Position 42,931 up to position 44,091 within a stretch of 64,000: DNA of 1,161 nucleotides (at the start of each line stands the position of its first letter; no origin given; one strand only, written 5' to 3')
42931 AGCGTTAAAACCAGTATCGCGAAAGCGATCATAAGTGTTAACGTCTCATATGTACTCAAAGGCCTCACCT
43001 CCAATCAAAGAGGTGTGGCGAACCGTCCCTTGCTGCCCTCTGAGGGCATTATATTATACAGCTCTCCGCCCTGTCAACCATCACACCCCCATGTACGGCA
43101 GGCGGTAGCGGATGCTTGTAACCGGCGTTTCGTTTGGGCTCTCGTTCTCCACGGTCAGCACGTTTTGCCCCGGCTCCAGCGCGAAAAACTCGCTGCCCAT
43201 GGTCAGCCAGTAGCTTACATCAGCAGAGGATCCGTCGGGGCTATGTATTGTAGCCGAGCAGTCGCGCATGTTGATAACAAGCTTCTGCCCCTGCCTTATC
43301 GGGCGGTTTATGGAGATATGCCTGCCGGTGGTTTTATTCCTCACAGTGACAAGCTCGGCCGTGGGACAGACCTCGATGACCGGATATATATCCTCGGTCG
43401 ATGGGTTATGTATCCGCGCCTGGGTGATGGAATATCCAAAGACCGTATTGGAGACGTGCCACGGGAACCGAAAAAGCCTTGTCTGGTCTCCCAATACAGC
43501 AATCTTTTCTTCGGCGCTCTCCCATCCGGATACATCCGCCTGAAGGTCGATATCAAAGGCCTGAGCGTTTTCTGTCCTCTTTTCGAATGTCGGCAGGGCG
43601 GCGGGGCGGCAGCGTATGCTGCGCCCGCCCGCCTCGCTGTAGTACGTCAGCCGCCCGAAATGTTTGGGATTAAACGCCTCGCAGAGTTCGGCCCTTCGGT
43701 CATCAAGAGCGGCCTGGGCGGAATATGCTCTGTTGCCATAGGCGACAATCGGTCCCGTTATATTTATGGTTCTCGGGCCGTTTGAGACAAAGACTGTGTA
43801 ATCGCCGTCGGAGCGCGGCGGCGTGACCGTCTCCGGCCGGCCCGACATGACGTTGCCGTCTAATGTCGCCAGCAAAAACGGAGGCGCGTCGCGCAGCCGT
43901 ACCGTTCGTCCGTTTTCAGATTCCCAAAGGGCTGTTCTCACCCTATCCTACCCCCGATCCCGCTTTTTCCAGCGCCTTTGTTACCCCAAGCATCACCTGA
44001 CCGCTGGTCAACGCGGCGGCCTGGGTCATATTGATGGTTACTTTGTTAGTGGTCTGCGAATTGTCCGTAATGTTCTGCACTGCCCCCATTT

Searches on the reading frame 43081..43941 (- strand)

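Call 60: search_protein_families(library=pfam, proteins=[window:43081-43941:-], max_evalue=0.1)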
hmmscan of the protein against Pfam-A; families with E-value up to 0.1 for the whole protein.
window:43081-43941:- (286 aa): 2 families
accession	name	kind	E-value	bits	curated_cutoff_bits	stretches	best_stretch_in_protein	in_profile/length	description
PF22768.1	SPP1_Dit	-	8.7e-13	48.7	25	1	182-280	3-94/97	Siphovirus-type tail component, C-terminal domain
PF05709.17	Sipho_tail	-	2.5e-07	31.3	24.2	1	33-133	27-116/118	Phage tail protein RIFT-related domain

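Call 61: search_protein_families(library=phrogs, proteins=[window:43081-43941:-], max_evalue=0.001)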
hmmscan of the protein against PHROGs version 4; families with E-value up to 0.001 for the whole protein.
window:43081-43941:- (286 aa): 5 families
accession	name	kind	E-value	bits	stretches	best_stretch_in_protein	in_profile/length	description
phrog_33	-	tail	4.6e-18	66.6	1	9-285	41-279/651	distal tail protein Dit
phrog_106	-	tail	2.3e-11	44.5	1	37-261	80-291/329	minor tail protein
phrog_5577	-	tail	6.3e-11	43.2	1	37-283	51-294/295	minor tail protein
phrog_202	-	tail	6.3e-05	23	0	214-280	457-519/523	distal tail protein Dit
phrog_36410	-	unknown function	0.00012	23.3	1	202-286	39-125/125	-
